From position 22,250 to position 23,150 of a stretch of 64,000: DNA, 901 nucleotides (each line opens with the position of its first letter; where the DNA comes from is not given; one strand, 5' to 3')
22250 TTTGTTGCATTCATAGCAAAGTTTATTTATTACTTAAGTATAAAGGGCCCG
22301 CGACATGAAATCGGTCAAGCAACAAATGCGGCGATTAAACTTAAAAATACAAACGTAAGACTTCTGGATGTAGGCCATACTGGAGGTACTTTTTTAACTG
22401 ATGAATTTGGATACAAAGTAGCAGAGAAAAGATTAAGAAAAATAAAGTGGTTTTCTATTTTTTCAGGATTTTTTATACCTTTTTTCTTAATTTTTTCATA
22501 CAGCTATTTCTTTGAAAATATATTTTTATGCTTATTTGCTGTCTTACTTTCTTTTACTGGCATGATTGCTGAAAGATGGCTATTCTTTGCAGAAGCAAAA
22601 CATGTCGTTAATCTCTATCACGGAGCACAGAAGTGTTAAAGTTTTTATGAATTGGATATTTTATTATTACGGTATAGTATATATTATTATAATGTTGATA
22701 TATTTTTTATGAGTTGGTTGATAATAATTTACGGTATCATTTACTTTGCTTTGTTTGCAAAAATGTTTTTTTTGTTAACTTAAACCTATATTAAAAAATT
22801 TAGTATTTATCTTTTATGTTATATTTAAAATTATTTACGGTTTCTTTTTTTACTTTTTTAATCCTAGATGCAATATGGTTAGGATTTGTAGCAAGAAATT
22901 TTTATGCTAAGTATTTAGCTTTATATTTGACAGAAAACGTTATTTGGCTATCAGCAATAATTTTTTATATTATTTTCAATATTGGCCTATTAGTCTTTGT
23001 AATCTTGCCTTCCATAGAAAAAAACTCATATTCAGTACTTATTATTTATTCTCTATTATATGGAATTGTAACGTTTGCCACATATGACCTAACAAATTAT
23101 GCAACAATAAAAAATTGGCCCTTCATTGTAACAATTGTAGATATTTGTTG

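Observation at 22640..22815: Two overlapping, paralogous micro-ORFs for single-helix peptides right after the SoeC-like anchor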

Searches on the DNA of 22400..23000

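Call 63: search_rna_families(source=window, start=22400, end=23000, threshold=evalue, max_evalue=1)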
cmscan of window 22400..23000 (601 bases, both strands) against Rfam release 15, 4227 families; matches with E-value up to 1: 0.
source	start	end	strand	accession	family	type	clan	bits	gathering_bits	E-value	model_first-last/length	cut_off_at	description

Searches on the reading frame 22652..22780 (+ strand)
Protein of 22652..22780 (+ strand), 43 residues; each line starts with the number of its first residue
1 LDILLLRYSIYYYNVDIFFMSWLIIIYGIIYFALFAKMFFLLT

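Call 33: find_homologous_proteins(query=window:22652-22780:+, max_evalue=1)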
Query window:22652-22780:+: no candidate shares three 5-residue words with the query. No homologue found.
